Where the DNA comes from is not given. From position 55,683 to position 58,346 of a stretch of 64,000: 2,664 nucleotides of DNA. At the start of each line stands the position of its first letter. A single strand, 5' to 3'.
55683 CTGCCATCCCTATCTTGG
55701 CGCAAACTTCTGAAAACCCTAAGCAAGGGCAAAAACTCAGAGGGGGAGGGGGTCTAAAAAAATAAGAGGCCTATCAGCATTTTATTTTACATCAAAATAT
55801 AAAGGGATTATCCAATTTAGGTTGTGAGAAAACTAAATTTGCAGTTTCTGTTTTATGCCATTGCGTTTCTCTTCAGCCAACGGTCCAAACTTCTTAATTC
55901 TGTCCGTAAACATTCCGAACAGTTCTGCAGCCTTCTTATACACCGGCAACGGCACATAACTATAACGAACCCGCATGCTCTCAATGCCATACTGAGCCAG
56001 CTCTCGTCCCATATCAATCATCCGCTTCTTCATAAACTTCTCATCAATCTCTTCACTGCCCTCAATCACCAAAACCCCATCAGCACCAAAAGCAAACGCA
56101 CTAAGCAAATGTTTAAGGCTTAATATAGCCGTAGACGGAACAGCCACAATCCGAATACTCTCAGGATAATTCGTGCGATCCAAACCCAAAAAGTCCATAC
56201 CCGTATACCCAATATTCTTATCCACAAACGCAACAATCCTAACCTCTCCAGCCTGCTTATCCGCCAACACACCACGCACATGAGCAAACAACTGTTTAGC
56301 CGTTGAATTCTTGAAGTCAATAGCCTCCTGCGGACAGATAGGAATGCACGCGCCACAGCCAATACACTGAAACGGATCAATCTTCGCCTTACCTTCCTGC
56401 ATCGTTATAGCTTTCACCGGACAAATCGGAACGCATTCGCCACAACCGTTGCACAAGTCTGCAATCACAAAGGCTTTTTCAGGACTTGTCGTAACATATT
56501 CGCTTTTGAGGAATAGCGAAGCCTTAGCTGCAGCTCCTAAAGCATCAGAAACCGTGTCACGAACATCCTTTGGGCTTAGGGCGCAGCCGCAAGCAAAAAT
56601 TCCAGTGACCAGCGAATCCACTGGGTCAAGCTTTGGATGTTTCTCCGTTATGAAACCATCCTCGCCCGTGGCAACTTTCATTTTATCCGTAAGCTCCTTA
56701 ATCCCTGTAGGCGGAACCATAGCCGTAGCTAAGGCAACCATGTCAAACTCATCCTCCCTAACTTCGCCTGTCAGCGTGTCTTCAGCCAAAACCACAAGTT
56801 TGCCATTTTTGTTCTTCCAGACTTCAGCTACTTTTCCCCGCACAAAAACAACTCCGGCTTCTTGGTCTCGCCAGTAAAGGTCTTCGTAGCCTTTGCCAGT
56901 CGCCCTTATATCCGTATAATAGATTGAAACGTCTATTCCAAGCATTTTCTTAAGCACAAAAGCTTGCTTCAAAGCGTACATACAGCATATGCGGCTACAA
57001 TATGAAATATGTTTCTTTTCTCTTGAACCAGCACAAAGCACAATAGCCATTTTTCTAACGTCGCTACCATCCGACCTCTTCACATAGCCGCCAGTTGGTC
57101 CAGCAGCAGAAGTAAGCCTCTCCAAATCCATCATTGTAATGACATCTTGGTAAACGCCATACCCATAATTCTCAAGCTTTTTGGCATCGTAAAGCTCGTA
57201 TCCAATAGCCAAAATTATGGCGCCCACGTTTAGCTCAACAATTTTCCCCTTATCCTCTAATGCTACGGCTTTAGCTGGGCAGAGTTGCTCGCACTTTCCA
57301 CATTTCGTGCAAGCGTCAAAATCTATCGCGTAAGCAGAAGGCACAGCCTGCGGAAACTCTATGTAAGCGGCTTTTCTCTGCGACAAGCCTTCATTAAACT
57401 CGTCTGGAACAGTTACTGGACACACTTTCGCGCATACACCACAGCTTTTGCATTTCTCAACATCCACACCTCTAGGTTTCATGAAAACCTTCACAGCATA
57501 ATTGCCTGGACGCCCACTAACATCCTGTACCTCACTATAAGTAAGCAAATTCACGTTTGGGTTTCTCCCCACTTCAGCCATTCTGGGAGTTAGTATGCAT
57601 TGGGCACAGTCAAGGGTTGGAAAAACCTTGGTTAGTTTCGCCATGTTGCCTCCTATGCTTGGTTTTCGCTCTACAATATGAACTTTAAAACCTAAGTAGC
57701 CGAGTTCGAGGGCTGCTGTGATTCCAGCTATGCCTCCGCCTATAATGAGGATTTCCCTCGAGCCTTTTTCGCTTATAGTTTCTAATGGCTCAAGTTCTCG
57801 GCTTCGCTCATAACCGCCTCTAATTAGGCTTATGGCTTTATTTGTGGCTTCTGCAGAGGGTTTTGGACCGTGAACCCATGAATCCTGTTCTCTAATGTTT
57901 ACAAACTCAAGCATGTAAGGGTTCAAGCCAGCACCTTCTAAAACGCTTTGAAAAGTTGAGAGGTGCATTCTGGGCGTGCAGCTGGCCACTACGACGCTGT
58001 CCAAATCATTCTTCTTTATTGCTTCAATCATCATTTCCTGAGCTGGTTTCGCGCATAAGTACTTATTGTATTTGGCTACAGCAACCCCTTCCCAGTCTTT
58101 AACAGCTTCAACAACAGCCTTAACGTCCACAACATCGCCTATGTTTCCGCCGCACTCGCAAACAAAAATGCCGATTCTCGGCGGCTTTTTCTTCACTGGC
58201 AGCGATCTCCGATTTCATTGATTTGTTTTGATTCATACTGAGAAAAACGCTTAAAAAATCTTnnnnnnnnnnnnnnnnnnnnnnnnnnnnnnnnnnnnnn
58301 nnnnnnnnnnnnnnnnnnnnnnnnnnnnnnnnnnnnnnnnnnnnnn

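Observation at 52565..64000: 11-kb redox supercluster: ACAD-EtfAB / HdrA::MvhD / HdrD / two 4-Cys mini-proteins / TrxR / Fd-MvhD-Fd-MvhD / NfnAB-like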

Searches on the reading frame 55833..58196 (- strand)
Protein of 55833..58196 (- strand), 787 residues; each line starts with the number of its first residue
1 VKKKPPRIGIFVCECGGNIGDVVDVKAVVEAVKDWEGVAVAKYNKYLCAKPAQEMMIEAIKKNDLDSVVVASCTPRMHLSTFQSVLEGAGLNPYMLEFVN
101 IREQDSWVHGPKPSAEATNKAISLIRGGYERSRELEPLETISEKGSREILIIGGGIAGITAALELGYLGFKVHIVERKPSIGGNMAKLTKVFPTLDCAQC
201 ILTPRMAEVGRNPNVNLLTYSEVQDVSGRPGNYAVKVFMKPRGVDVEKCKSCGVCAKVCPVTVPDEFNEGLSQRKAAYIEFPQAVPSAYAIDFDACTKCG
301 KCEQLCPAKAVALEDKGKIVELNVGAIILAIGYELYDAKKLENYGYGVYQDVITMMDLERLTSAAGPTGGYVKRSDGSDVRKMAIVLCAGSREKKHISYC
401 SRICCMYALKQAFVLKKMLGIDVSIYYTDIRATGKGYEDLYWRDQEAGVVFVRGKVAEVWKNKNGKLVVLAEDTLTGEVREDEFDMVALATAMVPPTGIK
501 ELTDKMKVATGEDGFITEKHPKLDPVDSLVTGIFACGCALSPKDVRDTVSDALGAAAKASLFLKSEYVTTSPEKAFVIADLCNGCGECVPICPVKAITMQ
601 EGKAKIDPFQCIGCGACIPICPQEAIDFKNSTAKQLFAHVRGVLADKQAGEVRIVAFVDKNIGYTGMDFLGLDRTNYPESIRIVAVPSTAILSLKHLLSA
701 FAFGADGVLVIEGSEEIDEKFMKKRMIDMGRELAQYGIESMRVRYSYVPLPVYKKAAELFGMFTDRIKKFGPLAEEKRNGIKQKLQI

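Call 5: search_protein_families(library=pfam, proteins=[window:55833-58196:-], max_evalue=0.01)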
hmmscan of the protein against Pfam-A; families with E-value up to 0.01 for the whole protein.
window:55833-58196:- (787 aa): 28 families (the best 25 are shown)
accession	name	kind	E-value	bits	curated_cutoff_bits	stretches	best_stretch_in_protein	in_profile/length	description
PF00037.32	Fer4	-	5.5e-23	80.2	21.1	4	577-598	3-24/24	4Fe-4S binding domain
PF02662.21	FlpD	-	3e-20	72.9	22.3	1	654-771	1-123/123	Methyl-viologen-reducing hydrogenase, delta subunit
PF13237.11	Fer4_10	-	3.1e-19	69.1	25.5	3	578-622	5-53/53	4Fe-4S dicluster domain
PF12838.12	Fer4_7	-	2.1e-16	60.5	27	2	582-625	2-52/52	4Fe-4S dicluster domain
PF12797.12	Fer4_2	-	2.8e-15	55.6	24.5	4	290-308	4-22/22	4Fe-4S binding domain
PF25160.1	LdpA_Fe-S-bd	-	8e-15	54.8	27.6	2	576-600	22-46/49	LdpA Fe-S cluster-binding domain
PF13187.11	Fer4_9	-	4e-14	52.8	27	2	582-626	2-52/52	4Fe-4S dicluster domain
PF14697.11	Fer4_21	-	4.2e-14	52.9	35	2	574-599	33-59/59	4Fe-4S dicluster domain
PF13484.11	Fer4_16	-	5.3e-12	46.8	30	3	610-629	1-20/66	4Fe-4S double cluster binding domain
PF12837.12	Fer4_6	-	4e-11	42.8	25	3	577-597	4-24/24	4Fe-4S binding domain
PF13183.11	Fer4_8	-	3.4e-10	40.7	27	1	246-309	2-67/68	4Fe-4S dicluster domain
PF07992.20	Pyr_redox_2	-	5.8e-09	36.2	26.1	1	148-222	2-58/291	Pyridine nucleotide-disulphide oxidoreductase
PF12798.12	Fer4_3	-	9.5e-08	32.7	27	0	611-625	1-15/15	4Fe-4S binding domain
PF13450.12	NAD_binding_8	-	2e-07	31.6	21.9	1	151-187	1-37/68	NAD(P)-binding Rossmann-like domain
PF12831.13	FAD_oxidored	-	2.2e-07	31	27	1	148-186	1-39/416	FAD dependent oxidoreductase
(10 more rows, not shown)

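Call 8: search_protein_families(library=ncbifam, proteins=[window:55833-58196:-], max_evalue=0.001)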
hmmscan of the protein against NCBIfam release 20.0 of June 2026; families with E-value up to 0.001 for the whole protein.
window:55833-58196:- (787 aa): 122 families (the best 25 are shown)
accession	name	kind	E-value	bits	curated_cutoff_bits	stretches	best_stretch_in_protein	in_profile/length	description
NF040770.1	hetero_SS_HdrA2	exception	1.1e-254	847.1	1100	1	7-774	1-775/777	CoB-CoM heterodisulfide reductase HdrA2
NF041891.1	hdrA_Methbact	equivalog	1.2e-217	724.8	1300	1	7-769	2-760/762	ferredoxin:CoB-CoM heterodisulfide reductase subunit HdrA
NF041778.1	hetero_SS_HdrA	equivalog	1.4e-199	664.6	1400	1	7-715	7-717/771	ferredoxin:CoB-CoM heterodisulfide reductase subunit HdrA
NF038196.1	ferrodoxin_EFR1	subfamily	2e-25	90.2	75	2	567-634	171-237/242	EFR1 family ferrodoxin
NF058577.1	FdxA_fam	equivalog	1.2e-20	73.4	65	2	575-625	2-52/52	4Fe-4S ferredoxin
TIGR04105.1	FeFe_hydrog_B1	subfamily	4.6e-19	68.4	450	2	571-626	102-159/462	monomeric [FeFe] hydrogenase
NF042909.1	FMH_DH_FwdF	exception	1e-17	64.3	375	2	574-633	219-281/336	tungsten-dependent formylmethanofuran dehydrogenase subunit FwdF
NF005503.0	PRK07118.1-2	equivalog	1e-17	64.3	252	2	582-634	140-192/292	RnfABCDGE type electron transport complex subunit B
TIGR02700.1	flavo_MJ0208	hypoth_equivalog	2.7e-16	59.5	251.35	1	577-627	145-195/234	dihydromethanopterin reductase (acceptor)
NF040864.1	HgcB_ferredoxin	equivalog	4.6e-16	58.4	99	2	579-631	13-66/93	mercury methylation ferredoxin HgcB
TIGR01971.1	NuoI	subfamily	1.2e-13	50.7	113.05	2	233-316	29-103/121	NADH-quinone oxidoreductase, chain I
NF045874.1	Vhu_polyferre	exception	1.2e-13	50.5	600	1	570-631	118-179/381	F420-non-reducing hydrogenase associated-polyferredoxin VhuB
NF010590.0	PRK13984.1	equivalog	1.6e-13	49.7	946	2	245-363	48-161/611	putative oxidoreductase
NF045490.1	FdxA_Protbact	equivalog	5.4e-13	49.1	135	1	575-637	2-68/104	ferredoxin FdxA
TIGR02512.1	FeFe_hydrog_A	subfamily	6e-13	48.4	405.95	1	244-316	4-72/375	[FeFe] hydrogenase, group A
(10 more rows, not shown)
